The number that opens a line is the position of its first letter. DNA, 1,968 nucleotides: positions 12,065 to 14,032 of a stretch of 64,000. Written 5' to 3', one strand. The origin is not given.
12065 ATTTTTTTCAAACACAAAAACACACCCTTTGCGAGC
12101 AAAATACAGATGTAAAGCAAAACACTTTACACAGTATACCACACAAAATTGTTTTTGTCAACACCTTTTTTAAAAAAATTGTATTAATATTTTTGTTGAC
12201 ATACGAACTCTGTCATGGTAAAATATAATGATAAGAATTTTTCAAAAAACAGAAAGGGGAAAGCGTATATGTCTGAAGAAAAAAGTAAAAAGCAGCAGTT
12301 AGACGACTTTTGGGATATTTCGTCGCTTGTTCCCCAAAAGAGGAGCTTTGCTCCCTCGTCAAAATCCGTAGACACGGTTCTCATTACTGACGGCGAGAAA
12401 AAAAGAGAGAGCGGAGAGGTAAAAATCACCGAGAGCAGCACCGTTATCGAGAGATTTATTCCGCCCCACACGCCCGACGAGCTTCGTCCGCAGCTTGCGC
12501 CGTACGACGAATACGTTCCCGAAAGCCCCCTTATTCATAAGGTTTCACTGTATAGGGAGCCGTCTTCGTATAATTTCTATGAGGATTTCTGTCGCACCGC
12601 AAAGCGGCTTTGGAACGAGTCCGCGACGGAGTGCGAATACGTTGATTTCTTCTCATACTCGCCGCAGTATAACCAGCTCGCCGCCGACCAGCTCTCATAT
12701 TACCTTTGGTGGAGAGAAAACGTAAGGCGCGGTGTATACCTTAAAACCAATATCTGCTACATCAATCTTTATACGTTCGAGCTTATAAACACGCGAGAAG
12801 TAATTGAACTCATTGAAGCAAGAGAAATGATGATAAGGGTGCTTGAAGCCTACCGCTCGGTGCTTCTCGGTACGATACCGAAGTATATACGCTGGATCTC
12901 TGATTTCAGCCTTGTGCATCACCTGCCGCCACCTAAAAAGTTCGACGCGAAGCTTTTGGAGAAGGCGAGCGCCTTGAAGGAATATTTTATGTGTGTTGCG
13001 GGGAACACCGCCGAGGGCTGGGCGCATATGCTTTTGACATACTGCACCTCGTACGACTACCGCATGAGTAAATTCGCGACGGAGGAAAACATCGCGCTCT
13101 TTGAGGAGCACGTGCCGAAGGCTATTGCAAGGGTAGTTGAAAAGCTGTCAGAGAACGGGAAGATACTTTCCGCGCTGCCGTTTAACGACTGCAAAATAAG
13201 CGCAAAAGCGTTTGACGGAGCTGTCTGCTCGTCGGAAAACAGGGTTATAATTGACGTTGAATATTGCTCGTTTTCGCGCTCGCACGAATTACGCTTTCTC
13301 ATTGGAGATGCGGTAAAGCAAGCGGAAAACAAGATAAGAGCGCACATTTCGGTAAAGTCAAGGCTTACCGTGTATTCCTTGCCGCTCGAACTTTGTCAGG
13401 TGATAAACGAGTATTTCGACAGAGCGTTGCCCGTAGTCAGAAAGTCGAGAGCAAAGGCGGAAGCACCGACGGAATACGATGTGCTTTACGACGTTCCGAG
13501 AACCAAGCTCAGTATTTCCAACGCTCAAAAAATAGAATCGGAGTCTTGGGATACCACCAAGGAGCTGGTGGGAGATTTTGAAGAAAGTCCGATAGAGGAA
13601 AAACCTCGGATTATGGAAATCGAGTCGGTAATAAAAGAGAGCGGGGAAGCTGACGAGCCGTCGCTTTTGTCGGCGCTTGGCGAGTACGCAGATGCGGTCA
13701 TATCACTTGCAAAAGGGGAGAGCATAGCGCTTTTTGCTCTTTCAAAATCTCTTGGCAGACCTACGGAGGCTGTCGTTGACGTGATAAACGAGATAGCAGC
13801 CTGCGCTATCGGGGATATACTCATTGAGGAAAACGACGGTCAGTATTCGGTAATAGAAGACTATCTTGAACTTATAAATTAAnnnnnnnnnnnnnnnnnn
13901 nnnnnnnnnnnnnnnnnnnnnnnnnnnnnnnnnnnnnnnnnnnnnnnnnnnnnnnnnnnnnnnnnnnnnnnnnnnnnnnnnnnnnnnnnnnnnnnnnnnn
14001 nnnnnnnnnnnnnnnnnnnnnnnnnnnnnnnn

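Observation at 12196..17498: Self-contained TerB-N/TerB-C + DUF2791-type ATPase + Lhr-like helicase operon (Shango-like defence triad) between the ffh operon and the ilv cluster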

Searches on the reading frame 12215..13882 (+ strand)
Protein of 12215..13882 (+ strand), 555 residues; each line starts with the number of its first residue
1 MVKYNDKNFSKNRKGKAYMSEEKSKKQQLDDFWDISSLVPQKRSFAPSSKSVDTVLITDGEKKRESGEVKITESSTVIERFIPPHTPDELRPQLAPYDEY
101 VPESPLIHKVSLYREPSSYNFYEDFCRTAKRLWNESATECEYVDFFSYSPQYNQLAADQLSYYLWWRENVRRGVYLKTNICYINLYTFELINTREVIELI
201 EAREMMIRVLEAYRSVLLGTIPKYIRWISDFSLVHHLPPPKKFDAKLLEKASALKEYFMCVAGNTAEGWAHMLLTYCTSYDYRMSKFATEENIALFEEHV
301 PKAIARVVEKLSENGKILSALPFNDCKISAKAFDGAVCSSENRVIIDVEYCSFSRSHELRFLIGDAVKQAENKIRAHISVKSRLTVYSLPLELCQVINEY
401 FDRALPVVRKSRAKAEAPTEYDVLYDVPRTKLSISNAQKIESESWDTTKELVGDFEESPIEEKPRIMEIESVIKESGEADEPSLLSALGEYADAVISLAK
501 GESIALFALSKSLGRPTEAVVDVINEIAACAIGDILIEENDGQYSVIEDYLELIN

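Call 3: search_protein_families(library=pfam, proteins=[window:12215-13882:+], max_evalue=0.01)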
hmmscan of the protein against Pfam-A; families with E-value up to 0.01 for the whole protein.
window:12215-13882:+ (555 aa): 2 families
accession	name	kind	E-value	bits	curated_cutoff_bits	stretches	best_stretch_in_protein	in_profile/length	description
PF13208.11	TerB_N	-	2.7e-14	53.8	25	1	119-310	27-196/207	TerB N-terminal domain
PF15615.11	TerB_C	-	0.00012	22.8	26.3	1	431-554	18-147/148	TerB-C domain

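Call 4: search_protein_families(library=padloc, proteins=[window:12215-13882:+], max_evalue=0.01)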
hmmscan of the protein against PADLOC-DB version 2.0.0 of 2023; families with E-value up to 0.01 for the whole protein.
window:12215-13882:+ (555 aa): 1 family
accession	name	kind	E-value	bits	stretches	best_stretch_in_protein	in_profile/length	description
PDLC03958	SngA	-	1.8e-36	124.8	1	86-554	67-523/528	-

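Call 5: search_protein_families(library=ncbifam, proteins=[window:12215-13882:+], max_evalue=0.01)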
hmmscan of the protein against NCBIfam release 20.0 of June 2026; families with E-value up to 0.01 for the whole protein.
window:12215-13882:+ (555 aa): 0 families

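Call 34: search_solved_structures(query=window:12269-13882:+, max_evalue=1)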
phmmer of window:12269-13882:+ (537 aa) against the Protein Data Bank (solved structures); distinct sequences matched with E-value up to 1: 0.

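Call 46: find_homologous_proteins(query=window:12269-13882:+, max_evalue=0.00001)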
Query window:12269-13882:+ (537 aa): 330 proteins with E <= 0.00001 among 8000 candidates; the best 120 are listed.
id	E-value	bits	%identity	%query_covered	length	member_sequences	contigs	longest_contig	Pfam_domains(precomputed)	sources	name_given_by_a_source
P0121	0.0e+0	1137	95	100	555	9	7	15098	PF13208.12,PF15615.12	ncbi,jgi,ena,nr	ncbi:MAG: hypothetical protein E7677_06175 [Ruminococcaceae bacterium]|nr:hypothetical protein [Osci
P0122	0.0e+0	1043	86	100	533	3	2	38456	PF13208.12,PF15615.12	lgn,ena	-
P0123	0.0e+0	1037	86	100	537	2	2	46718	PF13208.12,PF15615.12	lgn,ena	-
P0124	0.0e+0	1032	85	100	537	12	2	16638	PF13208.12,PF15615.12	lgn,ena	-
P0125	0.0e+0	1026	84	100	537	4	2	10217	PF13208.12,PF15615.12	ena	-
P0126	0.0e+0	1018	83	100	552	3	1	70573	PF13208.12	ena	-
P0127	0.0e+0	1014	84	100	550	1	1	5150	PF13208.12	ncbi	-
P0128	7.2e-208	710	59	100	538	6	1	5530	PF13208.12,PF15615.12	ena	-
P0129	2.9e-206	705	60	100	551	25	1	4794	PF13208.12,PF15615.12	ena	-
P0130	1.1e-203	696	57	100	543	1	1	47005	PF13208.12,PF15615.12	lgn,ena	-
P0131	2.4e-196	672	57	100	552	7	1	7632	PF13208.12,PF15615.12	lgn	-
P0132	2.1e-194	665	56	100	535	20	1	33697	PF13208.12,PF15615.12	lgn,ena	-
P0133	2.5e-194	665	58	100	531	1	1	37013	PF13208.12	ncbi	-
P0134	3.8e-194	665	57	100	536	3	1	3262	PF13208.12,PF15615.12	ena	-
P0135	2.5e-191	655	56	100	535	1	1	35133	PF13208.12,PF15615.12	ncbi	-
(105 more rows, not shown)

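Call 59: predict_structure(alignment_id=A1)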
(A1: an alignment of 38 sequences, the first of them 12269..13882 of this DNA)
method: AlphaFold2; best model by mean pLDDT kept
length: 537 residues; sequences in the alignment: 38
mean_pLDDT: 79.1   pTM: 0.58
mean pLDDT of the five models: 79.1, 79.0, 78.4, 78.2, 78.1
residues with pLDDT >= 90: 212; 70-90: 194; 50-70: 64; < 50: 67
segments of 3 or more residues with pLDDT < 50: 1-3, 28-31, 35-56, 58-60, 439-463
pLDDT, mean of each block of 10 residues (from residue 1): 57 65 51 45 37 45 52 70 84 86 85 90 94 93 96 95 96 91 96 95 94 94 89 87 85 86 85 90 94 84 79 89 87 71 89 90 80 91 85 52 55 72 85 66 38 33 70 92 90 92 94 90 89 85
secondary structure, 60 per line:
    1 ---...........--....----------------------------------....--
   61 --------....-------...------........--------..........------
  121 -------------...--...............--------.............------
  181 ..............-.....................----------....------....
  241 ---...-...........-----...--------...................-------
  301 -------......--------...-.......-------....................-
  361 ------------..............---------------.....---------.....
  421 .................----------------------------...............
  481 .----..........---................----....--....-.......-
elements in order: H4-14 H17-20 H55-58 H69-72 E80-82 E89-96 H105-114 H139-153 H162-174 H181-194 H196-216 H227-230 H237-240 H248-258 H275-293 E308-313 E326-332 H340-359 H373-386 H402-406 H416-437 H466-481 H486-495 H499-514 E519-522 E525-528 H530-536

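Call 70: search_protein_families(library=pfam, alignment_id=A1, max_evalue=0.01)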
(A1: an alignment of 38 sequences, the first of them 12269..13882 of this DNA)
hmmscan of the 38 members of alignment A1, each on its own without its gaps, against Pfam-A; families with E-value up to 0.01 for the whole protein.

A. member 1, window:12269-13882:+ (537 aa): 2 families
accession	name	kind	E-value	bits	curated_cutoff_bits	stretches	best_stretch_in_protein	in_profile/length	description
PF13208.11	TerB_N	-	2.7e-14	53.8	25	1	101-292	27-196/207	TerB N-terminal domain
PF15615.11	TerB_C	-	0.00011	22.8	26.3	1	413-536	18-147/148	TerB-C domain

B. families by the number of members that match (of 38 scanned): 2 families
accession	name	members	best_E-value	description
PF13208.11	TerB_N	38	2.3e-21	TerB N-terminal domain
PF15615.11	TerB_C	38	5.4e-14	TerB-C domain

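Call 72: search_dna_similar(query=window:12269-13882:+, collection=plasmids, mode=protein, max_evalue=0.00001, max_rows=15)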
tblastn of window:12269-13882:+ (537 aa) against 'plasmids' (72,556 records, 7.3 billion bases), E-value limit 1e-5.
Records with a match: 4; places in all: 4; records where one place covers at least 80% of the query: 1.
Best place of each record, by identity: <60% 4.
By first word of the organism name: Bacillus 2; Paenibacillus 2.
By predicted mobility (MOB-suite, as given by PLSDB): non-mobilizable 4.
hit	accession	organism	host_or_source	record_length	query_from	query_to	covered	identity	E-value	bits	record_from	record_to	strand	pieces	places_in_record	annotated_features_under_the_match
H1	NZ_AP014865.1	Bacillus thuringiensis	-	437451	54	532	89%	21.3%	1e-6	59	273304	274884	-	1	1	TerB N-terminal domain-containing protein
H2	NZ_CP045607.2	Bacillus cereus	Whole organism,soil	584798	105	532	80%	23.9%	6e-6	57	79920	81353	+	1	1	TerB N-terminal domain-containing protein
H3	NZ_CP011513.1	Paenibacillus peoriae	cell culture,soil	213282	107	392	53%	25.0%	8e-9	66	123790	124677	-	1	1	TerB N-terminal domain-containing protein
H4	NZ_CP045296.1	Paenibacillus cellulositrophicus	cell culture,Thai soil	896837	107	387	52%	24.2%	3e-14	84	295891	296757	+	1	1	TerB N-terminal domain-containing protein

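Call 73: search_dna_similar(query=window:12269-13882:+, collection=phages, mode=protein, max_evalue=0.00001, max_rows=10)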
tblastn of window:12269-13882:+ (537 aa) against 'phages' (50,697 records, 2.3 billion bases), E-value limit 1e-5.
No match.

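Call 74: get_annotated_region(hit=H1, flank=7000)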
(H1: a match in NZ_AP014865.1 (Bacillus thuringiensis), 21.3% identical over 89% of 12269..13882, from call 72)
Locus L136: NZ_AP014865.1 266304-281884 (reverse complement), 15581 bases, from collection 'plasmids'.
description: Bacillus thuringiensis serovar tolworthi strain Pasteur Institute Standard strain plasmid pKK1, complete sequence
organism: Bacillus thuringiensis (NCBI taxid 1442)
taxonomy: Bacteria; Bacillota; Bacilli; Bacillales; Bacillaceae; Bacillus; Bacillus thuringiensis
host: -; source: -; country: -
typing (MOB-suite, as given by PLSDB): non-mobilizable; replicon rep_cluster_125,rep_cluster_1721
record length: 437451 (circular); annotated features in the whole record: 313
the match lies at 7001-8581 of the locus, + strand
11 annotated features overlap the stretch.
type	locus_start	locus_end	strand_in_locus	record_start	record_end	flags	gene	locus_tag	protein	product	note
CDS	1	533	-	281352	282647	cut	istA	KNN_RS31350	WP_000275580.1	IS21-like element IS232 family transposase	GO:0006313 - DNA transposition [Evidence IEA]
CDS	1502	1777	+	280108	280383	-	-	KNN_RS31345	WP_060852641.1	hypothetical protein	-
CDS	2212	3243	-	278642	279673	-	-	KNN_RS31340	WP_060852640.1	DUF3427 domain-containing protein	-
CDS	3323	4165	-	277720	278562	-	-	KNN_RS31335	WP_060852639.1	hypothetical protein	-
CDS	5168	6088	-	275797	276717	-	-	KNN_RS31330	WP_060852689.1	tyrosine-type recombinase/integrase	GO:0015074 - DNA integration [Evidence IEA]; GO:0006310 - DNA recombination [Evidence IEA]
CDS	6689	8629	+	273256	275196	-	-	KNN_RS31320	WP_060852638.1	TerB N-terminal domain-containing protein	-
CDS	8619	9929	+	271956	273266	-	-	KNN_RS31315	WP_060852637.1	ATP-binding protein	-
CDS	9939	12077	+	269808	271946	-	-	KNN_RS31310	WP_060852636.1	DEAD/DEAH box helicase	-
CDS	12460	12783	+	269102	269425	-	-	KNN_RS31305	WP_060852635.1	nucleoside triphosphate pyrophosphohydrolase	-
CDS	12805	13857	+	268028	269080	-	-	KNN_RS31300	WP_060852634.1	HNH endonuclease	-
CDS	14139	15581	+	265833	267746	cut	-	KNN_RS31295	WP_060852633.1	DNA/RNA helicase domain-containing protein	-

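Call 85: search_protein_representatives(protein=window:12269-13882:+)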
Query: 537 residues. Proteins with E-value up to 0.001 (for the whole library): 1560; up to 1e-10: 812; up to 1e-30: 388. The best 150 are listed.
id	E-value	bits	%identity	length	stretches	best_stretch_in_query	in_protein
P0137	1.5e-191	654.4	57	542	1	1-534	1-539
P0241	5.0e-131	454.7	44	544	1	4-536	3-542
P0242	6.2e-125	434.6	44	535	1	11-535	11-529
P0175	7.3e-123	427.8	43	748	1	4-536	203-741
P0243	1.8e-120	419.9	40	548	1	3-536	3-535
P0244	6.6e-120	418.0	43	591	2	2-455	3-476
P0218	1.0e-111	391.0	40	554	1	5-533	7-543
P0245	1.6e-110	387.1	39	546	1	7-535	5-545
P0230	8.2e-110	384.7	41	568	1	5-536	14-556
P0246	1.0e-108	381.1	39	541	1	3-536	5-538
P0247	1.2e-106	374.3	39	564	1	5-536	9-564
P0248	3.2e-105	369.6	41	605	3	44-443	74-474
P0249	8.3e-105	368.2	39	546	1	6-536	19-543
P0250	4.0e-103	362.6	40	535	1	11-536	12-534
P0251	6.7e-103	361.9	59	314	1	229-535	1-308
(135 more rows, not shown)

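Call 96: search_protein_families(library=pfam, proteins=[L136:6689-8629:+], max_evalue=0.01)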
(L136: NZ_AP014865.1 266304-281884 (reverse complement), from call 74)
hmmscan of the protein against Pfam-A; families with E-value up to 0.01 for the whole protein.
L136:6689-8629:+ (646 aa): 3 families
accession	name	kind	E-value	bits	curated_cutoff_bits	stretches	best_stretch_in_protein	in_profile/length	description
PF13208.11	TerB_N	-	1.9e-27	96.8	25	1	149-285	27-153/207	TerB N-terminal domain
PF15615.11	TerB_C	-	8.7e-13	49.2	26.3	1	463-633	3-145/148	TerB-C domain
PF05154.21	TM2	-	1.6e-11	44.7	27.9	1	3-53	2-51/51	TM2 domain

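Call 97: search_protein_families(library=padloc, proteins=[L136:6689-8629:+, L136:8619-9929:+, L136:9939-12077:+], max_evalue=1e-10)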
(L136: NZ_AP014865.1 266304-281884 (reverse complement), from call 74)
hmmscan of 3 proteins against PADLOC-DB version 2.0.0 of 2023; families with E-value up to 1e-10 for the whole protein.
L136:6689-8629:+ (646 aa): 1 family
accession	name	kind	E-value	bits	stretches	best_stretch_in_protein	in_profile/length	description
PDLC03958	SngA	-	1.3e-54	184.7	1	89-639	45-527/528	-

L136:8619-9929:+ (436 aa): 2 families
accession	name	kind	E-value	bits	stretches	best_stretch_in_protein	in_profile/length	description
PDLC03959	SngB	-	2.2e-172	572.1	1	2-420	5-420/439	-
PDLC02494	BrxD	-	1.1e-48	164.5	1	3-422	4-417/440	BrxD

L136:9939-12077:+ (712 aa): 31 families (the best 25 are shown)
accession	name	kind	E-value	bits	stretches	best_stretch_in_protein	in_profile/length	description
PDLC03960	SngC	-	3.5e-214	711.6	1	2-702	3-717/720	-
PDLC02503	BrxHI|BrxHII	-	2.1e-136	454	1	2-702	2-688/698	BrxHI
PDLC02501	BrxHI|BrxHII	-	5.3e-76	254.4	1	13-619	12-612/925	BrxHI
PDLC02897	DpdJ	-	6.8e-31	105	1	25-409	101-508/1570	DpdJ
PDLC03928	PsyrT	-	3.1e-26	89.9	1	11-374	10-354/689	-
PDLC01252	Cas3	-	4.8e-22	76.8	1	42-359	2-293/324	CAS-I; effector_G3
PDLC00192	HamB1|HamB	-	1.6e-20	70.4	1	26-213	271-452/1104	DEAD-box helicase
PDLC00938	Cas3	-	2.1e-20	71.3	1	42-358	2-323/358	CRISPR-associated helicase Cas3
PDLC01761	Cas3b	-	5.5e-19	66.3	0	153-364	357-544/705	-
PDLC02864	DpdF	-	2.4e-17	61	1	20-367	19-341/610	DpdF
PDLC02861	DpdF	-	3.5e-17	60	1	14-365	21-344/611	DpdF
PDLC02896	DpdJ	-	4.4e-17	59.1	0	25-92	161-237/1487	DpdJ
PDLC02870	DpdF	-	3.2e-16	56.9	1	20-363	10-329/534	DpdF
PDLC00036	DruE3|DruE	-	9.3e-16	54.1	0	33-96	102-167/2023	SNF2 family N-terminal domain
PDLC00037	DruE3|DruE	-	1.6e-15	54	0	13-94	92-179/2055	SNF2 family N-terminal domain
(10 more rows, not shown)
